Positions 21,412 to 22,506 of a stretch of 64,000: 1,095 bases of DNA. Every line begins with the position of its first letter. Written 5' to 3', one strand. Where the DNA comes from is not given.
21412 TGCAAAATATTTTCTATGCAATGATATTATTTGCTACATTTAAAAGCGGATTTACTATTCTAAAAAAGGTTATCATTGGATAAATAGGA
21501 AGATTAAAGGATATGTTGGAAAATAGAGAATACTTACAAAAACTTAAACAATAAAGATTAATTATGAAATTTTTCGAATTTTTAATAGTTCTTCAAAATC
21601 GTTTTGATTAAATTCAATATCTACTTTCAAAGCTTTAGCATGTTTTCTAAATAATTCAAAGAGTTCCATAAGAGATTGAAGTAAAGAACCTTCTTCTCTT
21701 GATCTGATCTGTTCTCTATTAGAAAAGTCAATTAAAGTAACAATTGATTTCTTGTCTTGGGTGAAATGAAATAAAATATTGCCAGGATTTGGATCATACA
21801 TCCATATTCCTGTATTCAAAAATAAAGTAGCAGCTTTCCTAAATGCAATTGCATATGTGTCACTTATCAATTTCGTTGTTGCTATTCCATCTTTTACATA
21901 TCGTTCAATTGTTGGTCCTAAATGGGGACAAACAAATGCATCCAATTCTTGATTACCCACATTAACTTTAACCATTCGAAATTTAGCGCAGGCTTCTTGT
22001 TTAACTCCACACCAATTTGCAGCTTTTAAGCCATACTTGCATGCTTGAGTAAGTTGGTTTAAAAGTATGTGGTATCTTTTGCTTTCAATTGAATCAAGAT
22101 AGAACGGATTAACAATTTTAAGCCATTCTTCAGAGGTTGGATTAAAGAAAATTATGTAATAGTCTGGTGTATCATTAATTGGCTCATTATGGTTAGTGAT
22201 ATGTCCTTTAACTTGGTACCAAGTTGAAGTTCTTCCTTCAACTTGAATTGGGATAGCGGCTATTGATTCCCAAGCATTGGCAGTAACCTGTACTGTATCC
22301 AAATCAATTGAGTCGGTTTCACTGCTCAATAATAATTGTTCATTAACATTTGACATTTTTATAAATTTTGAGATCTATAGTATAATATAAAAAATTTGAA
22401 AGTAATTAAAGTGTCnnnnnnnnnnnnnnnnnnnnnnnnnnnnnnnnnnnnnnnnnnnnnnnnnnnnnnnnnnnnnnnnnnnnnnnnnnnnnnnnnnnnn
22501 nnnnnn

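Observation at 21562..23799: Divergently transcribed pair of atypical kinase-like genes with a small Zn-ribbon ORF between them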

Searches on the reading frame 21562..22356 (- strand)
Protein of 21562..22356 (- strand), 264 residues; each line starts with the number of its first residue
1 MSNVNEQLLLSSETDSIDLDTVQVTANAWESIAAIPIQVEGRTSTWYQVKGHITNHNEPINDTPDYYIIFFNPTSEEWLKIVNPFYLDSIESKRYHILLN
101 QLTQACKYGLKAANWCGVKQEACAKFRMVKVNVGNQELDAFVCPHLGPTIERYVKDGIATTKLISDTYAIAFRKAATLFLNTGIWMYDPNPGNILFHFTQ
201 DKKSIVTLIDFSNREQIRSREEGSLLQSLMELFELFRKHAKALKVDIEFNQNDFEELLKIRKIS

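Call 3: search_protein_families(library=pfam, proteins=[window:21562-22356:-], max_evalue=1)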
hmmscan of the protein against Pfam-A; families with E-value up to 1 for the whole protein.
window:21562-22356:- (264 aa): 1 family
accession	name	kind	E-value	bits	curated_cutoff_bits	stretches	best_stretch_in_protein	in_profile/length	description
PF03109.22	ABC1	-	0.014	15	22.9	1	176-235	180-235/244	ABC1 atypical kinase-like domain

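Call 4: search_protein_families(library=ncbifam, proteins=[window:21562-22356:-], max_evalue=1)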
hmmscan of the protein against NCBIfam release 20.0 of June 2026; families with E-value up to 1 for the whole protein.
window:21562-22356:- (264 aa): 1 family
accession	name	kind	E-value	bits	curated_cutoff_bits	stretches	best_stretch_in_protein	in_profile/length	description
NF050047.1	blaELC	exception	0.23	10.2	840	1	109-169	287-347/434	ELC family class C beta-lactamase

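Call 8: find_homologous_proteins(query=window:21562-22356:-, max_evalue=0.001)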
Query window:21562-22356:- (264 aa): 1 proteins with E <= 0.001 among 438 candidates.
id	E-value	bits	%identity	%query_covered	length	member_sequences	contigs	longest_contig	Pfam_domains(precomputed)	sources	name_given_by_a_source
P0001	1.5e-175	600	100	100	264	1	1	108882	-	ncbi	-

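Call 13: search_solved_structures(query=window:21562-22356:-, max_evalue=10, show_alignments=3)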
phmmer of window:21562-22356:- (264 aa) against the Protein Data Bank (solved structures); distinct sequences matched with E-value up to 10: 2.
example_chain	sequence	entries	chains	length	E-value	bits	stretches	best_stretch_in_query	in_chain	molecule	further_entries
6rim_A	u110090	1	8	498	0.34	13.7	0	33-73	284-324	Putative botulinum-like toxin Wo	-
5u7s_A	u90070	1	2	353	1.9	11.3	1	73-114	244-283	Fructose-1,6-bisphosphate aldolase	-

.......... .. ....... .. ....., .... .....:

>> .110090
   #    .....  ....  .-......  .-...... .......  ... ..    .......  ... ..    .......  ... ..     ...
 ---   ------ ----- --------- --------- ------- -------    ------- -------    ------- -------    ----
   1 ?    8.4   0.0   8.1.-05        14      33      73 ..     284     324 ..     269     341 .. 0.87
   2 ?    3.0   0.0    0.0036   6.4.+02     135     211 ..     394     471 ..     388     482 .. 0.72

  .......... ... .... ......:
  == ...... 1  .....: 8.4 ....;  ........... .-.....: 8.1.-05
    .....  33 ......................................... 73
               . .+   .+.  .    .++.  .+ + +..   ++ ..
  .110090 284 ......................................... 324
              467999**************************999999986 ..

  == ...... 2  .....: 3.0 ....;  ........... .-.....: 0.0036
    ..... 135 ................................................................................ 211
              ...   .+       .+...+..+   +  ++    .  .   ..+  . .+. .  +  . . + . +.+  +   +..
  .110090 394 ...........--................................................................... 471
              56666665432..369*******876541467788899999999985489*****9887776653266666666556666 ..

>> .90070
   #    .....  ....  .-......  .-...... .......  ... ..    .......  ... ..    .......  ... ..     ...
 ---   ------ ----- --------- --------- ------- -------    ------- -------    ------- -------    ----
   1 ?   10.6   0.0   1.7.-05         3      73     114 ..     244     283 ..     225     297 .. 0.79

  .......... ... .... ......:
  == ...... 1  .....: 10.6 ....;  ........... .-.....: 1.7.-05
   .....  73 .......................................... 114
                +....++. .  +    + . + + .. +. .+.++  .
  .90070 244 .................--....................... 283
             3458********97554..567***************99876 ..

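Call 18: search_protein_representatives(protein=window:21562-22356:-)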
Query: 264 residues. Proteins with E-value up to 0.001 (for the whole library): 58; up to 1e-10: 40; up to 1e-30: 1. The best 58 are listed.
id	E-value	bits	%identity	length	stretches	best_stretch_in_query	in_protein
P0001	4.9e-176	599.7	100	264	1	1-264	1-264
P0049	2.9e-28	115.5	39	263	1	25-233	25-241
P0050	1.1e-25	107.1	34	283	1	21-239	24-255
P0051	1.7e-22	96.7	35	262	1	21-218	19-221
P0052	6.4e-22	94.8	34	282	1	21-221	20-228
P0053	7.6e-22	94.5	35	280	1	23-221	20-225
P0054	2.5e-20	89.5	37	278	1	22-221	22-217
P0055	1.6e-19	86.9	32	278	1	20-227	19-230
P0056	4.4e-19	85.5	29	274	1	21-219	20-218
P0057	7.3e-19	84.7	33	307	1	20-217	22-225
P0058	1.6e-18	83.7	32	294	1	24-220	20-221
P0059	2.8e-18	82.8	30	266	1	22-229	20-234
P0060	4.0e-18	82.3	36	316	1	43-218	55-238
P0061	6.6e-18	81.6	31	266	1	24-219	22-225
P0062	1.1e-17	80.9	34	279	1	23-247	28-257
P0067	7.2e-16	74.9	30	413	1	13-243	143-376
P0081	2.1e-12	63.6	29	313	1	7-216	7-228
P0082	3.1e-12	63.1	30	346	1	23-237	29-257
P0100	1.3e-05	41.4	29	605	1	24-225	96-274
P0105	7.2e-04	35.6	28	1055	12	174-214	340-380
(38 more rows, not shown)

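Call 20: search_solved_structures(query=A2, max_evalue=10, show_alignments=4)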
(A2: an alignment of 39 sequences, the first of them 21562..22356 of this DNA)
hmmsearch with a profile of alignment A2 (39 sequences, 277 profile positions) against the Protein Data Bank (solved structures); distinct sequences matched with E-value up to 10: 19.
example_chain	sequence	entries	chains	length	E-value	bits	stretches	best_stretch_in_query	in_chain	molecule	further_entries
7on8_A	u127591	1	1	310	0.00065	22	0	70-88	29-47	SAKe6AR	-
7q58_A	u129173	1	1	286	0.0084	18.4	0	70-83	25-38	SAKe6BR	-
8pjs_A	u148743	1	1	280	0.011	18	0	71-84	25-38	SAKeCEref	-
3dfa_A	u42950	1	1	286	0.023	17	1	182-253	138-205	Calcium-dependent protein kinase cgd3_920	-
2wei_A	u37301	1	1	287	0.023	16.9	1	182-253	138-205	CALMODULIN-DOMAIN PROTEIN KINASE 1, PUTATIVE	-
3igo_A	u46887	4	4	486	0.041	16.1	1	182-252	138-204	Calmodulin-domain protein kinase 1 | Calmodulin-domain protein kinase 1, putative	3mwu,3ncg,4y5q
9d8s_A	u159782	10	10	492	0.041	16.1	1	182-252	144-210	Calmodulin-domain protein kinase 1 | Non-specific serine/threonine protein kinase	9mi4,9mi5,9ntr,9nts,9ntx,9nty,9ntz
4oau_C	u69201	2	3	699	0.15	14.3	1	142-213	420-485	2-5A-dependent ribonuclease | PROTEIN (RNase L)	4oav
9wop_A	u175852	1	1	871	0.22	13.7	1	182-226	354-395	Protein kinase domain-containing protein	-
9wj0_A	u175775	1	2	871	0.22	13.7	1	182-226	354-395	Protein kinase domain-containing protein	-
5m09_A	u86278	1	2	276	0.33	13.2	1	177-218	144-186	Serine/threonine-protein kinase PknI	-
36jc_A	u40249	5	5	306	0.35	13.1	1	183-231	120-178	Serine/threonine protein kinase YCK2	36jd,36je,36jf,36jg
6u69_A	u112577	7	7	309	0.35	13.1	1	183-231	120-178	Serine/threonine protein kinase | non-specific serine/threonine protein kinase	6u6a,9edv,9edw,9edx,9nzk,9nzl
9edy_A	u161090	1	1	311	0.36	13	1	183-231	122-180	non-specific serine/threonine protein kinase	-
5m08_A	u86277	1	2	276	0.37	13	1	177-218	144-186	Serine/threonine-protein kinase PknI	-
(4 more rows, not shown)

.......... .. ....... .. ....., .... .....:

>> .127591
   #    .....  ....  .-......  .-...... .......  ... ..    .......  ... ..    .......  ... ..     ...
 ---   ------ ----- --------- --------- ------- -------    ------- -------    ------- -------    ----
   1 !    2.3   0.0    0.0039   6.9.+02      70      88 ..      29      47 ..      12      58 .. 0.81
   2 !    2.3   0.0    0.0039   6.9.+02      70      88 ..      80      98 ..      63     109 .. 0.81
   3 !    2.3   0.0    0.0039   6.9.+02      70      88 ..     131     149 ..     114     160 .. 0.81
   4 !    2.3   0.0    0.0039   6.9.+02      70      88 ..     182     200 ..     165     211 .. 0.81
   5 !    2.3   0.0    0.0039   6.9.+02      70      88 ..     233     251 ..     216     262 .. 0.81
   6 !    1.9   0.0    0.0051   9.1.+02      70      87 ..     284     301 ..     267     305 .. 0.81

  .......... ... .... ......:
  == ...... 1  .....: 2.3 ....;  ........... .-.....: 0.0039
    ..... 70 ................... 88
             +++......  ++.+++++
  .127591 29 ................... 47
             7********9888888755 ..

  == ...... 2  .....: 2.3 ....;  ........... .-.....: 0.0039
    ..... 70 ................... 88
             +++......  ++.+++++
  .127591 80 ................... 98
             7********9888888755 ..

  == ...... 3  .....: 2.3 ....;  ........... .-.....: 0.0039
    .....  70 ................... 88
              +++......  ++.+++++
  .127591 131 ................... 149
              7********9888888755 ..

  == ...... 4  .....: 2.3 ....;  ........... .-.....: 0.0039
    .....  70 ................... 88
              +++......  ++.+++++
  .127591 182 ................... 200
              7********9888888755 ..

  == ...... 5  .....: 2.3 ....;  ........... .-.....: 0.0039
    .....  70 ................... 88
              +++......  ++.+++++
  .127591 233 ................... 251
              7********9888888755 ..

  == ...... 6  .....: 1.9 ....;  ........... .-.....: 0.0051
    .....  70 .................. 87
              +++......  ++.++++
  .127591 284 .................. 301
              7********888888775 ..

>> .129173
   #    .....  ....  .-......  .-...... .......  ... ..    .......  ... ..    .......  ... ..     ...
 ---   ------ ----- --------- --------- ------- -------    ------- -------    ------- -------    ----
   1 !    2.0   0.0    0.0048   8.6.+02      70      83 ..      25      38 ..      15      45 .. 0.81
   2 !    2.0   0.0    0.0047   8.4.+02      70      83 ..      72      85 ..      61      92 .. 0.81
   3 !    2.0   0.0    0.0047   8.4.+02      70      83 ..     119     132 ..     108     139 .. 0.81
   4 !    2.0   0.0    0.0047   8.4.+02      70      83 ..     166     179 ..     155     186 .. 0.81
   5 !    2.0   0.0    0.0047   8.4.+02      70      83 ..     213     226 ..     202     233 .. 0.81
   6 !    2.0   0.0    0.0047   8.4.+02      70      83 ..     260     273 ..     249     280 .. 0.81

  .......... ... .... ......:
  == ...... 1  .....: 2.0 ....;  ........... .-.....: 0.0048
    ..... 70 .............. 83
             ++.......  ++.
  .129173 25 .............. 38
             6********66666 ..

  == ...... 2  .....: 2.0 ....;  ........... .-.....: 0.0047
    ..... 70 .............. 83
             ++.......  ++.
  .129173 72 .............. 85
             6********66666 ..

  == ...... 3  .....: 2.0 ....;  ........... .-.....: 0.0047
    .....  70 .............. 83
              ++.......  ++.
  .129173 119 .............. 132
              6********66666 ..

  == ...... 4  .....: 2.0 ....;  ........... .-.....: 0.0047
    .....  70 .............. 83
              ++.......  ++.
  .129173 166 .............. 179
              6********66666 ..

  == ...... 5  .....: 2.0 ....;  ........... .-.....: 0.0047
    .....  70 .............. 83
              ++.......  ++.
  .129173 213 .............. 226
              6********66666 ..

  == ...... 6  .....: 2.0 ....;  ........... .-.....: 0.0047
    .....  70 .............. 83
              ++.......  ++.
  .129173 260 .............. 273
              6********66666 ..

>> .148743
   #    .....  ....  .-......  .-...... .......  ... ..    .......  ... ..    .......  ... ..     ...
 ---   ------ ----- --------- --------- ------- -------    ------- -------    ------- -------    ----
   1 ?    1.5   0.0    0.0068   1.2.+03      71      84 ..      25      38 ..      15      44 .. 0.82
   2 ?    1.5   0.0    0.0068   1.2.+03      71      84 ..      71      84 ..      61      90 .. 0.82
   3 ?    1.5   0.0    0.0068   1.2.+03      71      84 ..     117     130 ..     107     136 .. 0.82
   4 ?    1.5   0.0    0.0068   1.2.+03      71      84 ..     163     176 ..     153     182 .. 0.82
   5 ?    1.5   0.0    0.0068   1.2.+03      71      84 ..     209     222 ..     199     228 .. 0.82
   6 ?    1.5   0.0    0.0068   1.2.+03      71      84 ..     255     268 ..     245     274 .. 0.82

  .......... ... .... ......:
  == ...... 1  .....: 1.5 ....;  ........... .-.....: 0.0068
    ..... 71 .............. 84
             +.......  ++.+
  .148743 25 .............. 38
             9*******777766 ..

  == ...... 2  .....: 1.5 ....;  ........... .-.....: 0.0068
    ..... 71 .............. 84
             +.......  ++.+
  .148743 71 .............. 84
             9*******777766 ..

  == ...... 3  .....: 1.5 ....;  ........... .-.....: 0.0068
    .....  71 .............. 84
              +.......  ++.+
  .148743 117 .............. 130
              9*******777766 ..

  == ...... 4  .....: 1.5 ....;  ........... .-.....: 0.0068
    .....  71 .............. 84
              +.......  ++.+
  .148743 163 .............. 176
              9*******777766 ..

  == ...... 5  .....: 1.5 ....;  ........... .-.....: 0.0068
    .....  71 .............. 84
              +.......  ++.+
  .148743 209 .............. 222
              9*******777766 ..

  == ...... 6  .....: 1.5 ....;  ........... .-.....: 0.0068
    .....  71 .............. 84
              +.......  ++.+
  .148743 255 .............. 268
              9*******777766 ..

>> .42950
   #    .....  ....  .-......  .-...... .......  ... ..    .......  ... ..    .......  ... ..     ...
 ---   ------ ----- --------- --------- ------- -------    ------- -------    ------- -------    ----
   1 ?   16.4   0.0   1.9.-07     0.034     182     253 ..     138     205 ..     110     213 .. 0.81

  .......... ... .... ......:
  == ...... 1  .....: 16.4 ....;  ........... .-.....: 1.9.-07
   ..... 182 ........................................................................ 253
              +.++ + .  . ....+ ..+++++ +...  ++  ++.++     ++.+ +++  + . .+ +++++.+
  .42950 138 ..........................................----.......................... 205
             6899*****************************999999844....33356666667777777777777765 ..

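Call 22: search_protein_families(library=pfam, alignment_id=A2, max_evalue=0.1)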
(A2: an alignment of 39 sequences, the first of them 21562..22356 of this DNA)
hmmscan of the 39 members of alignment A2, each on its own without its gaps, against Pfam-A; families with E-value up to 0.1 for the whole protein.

A. member 1, window:21562-22356:- (264 aa): 1 family
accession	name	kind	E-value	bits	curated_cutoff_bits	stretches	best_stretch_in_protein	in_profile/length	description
PF03109.22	ABC1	-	0.014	15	22.9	1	176-235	180-235/244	ABC1 atypical kinase-like domain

B. families by the number of members that match (of 39 scanned): 11 families
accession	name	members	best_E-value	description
PF03109.22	ABC1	27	0.00025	ABC1 atypical kinase-like domain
PF01636.29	APH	3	0.033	Phosphotransferase enzyme family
PF06293.20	Kdo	2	0.024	Lipopolysaccharide kinase (Kdo/WaaP) family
PF24850.1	CC_BshC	1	0.014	Bacillithiol biosynthesis BshC, C-terminal coiled-coil domain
PF20270.3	CATRA-C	1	0.014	CASPASE and TPR Repeat-Associated C-terminal domain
PF13730.12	HTH_36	1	0.039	Helix-turn-helix domain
PF05817.20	Ribophorin_II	1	0.047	Ribophorin II N-terminal domain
PF05965.19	FYRC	1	0.064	F/Y rich C-terminus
PF19974.5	TCAD9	1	0.065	Ternary complex associated domain 9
PF14766.11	RPA_interact_N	1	0.073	Replication protein A interacting N-terminal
PF10948.13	DUF2635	1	0.077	Protein of unknown function (DUF2635)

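Call 23: predict_structure(protein=window:21562-22356:-)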
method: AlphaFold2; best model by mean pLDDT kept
length: 264 residues; sequences in the alignment: 1
mean_pLDDT: 33.2   pTM: 0.19
mean pLDDT of the five models: 33.2, 32.3, 31.7, 31.7, 30.9
residues with pLDDT >= 90: 0; 70-90: 0; 50-70: 0; < 50: 264
segments of 3 or more residues with pLDDT < 50: 1-264
pLDDT, mean of each block of 10 residues (from residue 1): 30 33 30 30 32 34 34 34 29 28 32 32 34 33 34 31 31 33 30 32 31 36 43 44 35 39 35
secondary structure, 60 per line:
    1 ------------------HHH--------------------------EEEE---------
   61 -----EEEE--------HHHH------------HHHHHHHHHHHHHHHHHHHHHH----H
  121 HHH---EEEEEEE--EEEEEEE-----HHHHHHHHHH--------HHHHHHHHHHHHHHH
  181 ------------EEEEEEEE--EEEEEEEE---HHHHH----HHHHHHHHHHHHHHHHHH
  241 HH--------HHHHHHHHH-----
elements in order: E48-51 E66-69 H78-81 H94-115 H120-123 E127-133 E136-142 H148-157 H166-180 E193-200 E203-210 H214-218 H223-242 H251-259

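Call 29: find_related_loci(query=A3, collection=genome_contigs, flank=5000)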
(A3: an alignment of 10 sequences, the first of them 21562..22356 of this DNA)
Query A3 (264 aa) in genome_contigs; peptide patterns used: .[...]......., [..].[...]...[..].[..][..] (x = any residue, [..] = any of these).
33 stretches matched a pattern; 8 encode a relative of the query (tblastn E <= 1e-3); 8 distinct loci.
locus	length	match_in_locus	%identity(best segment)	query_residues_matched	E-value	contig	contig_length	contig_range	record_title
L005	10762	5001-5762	25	22-264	5e-26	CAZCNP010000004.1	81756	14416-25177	MAG TPA_asm: uncultured Gammaproteobacteria bacterium isolate binchicken_co38_1123 genome assembly, contig: NODE_745_len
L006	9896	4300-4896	31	26-216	1e-22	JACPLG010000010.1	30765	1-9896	MAG: Candidatus Levyibacteriota bacterium isolate NC_groundwater_515_Ag_S-0.1um_38_10 S35_SO-1_scaffold_129062, whole ge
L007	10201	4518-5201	27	21-245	3e-22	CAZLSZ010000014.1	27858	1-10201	MAG TPA_asm: uncultured Gammaproteobacteria bacterium isolate SRP170004_co1_21 genome assembly, contig: NODE_2511_length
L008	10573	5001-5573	30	24-197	4e-18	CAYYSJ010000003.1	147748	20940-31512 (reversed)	MAG TPA_asm: uncultured Gammaproteobacteria bacterium isolate SRP272529_co1_214 genome assembly, contig: NODE_65_length_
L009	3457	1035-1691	27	23-251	2e-17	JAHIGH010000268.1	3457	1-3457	MAG: Patescibacteria group bacterium isolate KR11_N2.mb.17 KR11_N2.mb.17_k141_122425, whole genome shotgun sequence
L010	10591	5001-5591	24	24-240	8e-16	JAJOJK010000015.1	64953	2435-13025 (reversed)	MAG: Candidatus Woesebacteria bacterium isolate S5C87 S5CNODE_54_length_64953_cov_5.159689, whole genome shotgun sequenc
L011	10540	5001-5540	24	43-217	7e-13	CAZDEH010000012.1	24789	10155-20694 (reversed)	MAG TPA_asm: uncultured Gammaproteobacteria bacterium isolate SRP050083_co3_643 genome assembly, contig: NODE_1383_lengt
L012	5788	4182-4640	28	67-217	8e-8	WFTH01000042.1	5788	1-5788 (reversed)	MAG: Candidatus Microgenomates bacterium isolate S139_139 k151_341024, whole genome shotgun sequence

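Call 32: predict_structure(alignment_id=A2)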
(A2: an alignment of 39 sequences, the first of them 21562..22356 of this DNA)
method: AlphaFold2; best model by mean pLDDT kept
length: 264 residues; sequences in the alignment: 39
mean_pLDDT: 89.8   pTM: 0.86
mean pLDDT of the five models: 89.8, 88.7, 88.5, 88.4, 88.1
residues with pLDDT >= 90: 207; 70-90: 29; 50-70: 25; < 50: 3
segments of 3 or more residues with pLDDT < 50: 1-3
pLDDT, mean of each block of 10 residues (from residue 1): 50 53 87 96 97 78 89 97 91 94 96 93 95 96 97 96 97 96 96 95 94 87 84 98 98 95 68
secondary structure, 60 per line:
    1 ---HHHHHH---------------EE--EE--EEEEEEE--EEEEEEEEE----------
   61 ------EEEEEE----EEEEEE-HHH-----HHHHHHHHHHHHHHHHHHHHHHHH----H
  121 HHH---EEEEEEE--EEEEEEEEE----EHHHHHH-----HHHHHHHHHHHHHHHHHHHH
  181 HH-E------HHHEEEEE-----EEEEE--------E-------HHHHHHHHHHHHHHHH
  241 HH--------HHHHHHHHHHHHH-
elements in order: H4-9 E33-39 E42-50 E67-72 E77-82 H92-115 H120-123 E127-133 E136-144 H150-155 H161-182 E194-198 E204-208 H225-242 H251-263

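Call 36: fold_search(model_id=the predicted structure, library=pdb)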
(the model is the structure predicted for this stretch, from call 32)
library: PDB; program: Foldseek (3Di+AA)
matches with E <= 10: 1990; with E <= 0.001: 60
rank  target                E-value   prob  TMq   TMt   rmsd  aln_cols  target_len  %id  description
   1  9f58_A                8.8e-05  1.00  0.37  0.32  10.8       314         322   10  Gcn2 dimer bound to the 60S ribosomal subunit (released 2025-03-26)
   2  2wel_A                1.1e-04  1.00  0.41  0.36   9.5       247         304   13  Crystal structure of SU6656-bound calcium/calmodulin-dependent protein kinase II delta in complex with calmodulin (released 2009-04-14)
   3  7nzy_B                1.8e-04  1.00  0.37  0.35  11.4       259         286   14  Crystal structure of human Casein Kinase I delta in complex with CGS-15943 (released 2022-10-05)
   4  8zud                  2.0e-04  1.00  0.36  0.35   9.6       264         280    9  Crystal Structure of Human Myt1 Kinase domain Bounded with compound 8f (released 2024-09-11)
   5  2x9e                  2.3e-04  1.00  0.41  0.42   8.0       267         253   14  HUMAN MPS1 IN COMPLEX WITH NMS-P715 (released 2010-12-29)
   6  8d6d_B                2.3e-04  1.00  0.39  0.38   9.2       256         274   10  Crystal Structure of Human Myt1 Kinase domain Bounded with compound 39 (released 2022-07-27)
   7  3kk8                  2.9e-04  1.00  0.38  0.36   9.4       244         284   12  CaMKII Substrate Complex A (released 2010-02-09)
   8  3uys_D                3.0e-04  1.00  0.38  0.36  10.7       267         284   13  Crystal structure of apo human ck1d (released 2012-01-11)
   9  4xhl                  3.0e-04  0.99  0.36  0.30  11.5       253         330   17  Structure of S. cerevisiae Hrr25 1-394 (K38R mutant) (released 2016-01-06)
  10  7bmk_A                3.2e-04  1.00  0.34  0.24   9.4       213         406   11  ATP-Competitive Partial Antagonists-'PAIR's-Rheostatically Modulate IRE1alpha's Kinase Helix-alphaC to Segregate its R (released 2021-09-29)
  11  6bab_A                3.2e-04  1.00  0.38  0.35  10.1       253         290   11  The structure of human CamKII with bound inhibitor (released 2017-11-29)
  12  6bab_C                3.4e-04  1.00  0.41  0.38   9.7       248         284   12  The structure of human CamKII with bound inhibitor (released 2017-11-29)
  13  8zul                  3.4e-04  1.00  0.39  0.38   9.6       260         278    8  Crystal Structure of Human Myt1 Kinase domain Bounded with compound 8m (released 2024-09-11)
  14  3wyx                  3.4e-04  0.99  0.39  0.39   9.0       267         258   15  CRYSTAL STRUCTURE OF HUMAN MPS1 CATALYTIC DOMAIN IN COMPLEX WITH 6-((3-(cyanomethoxy)-4-(1-methyl-1H-pyrazol-4-yl)phenyl (released 2015-04-08)
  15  5ei6                  3.4e-04  0.99  0.37  0.37   9.9       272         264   15  Rapid Discovery of Pyrido[3,4-d]pyrimidine Inhibitors of Monopolar Spindle kinase 1 (MPS1) Using a Structure-Based Hydri (released 2016-04-20)
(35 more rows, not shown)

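Call 46: search_protein_families(library=padloc, proteins=[window:21562-22356:-], max_evalue=0.1)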
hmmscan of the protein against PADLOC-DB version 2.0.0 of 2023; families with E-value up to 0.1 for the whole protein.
window:21562-22356:- (264 aa): 0 families
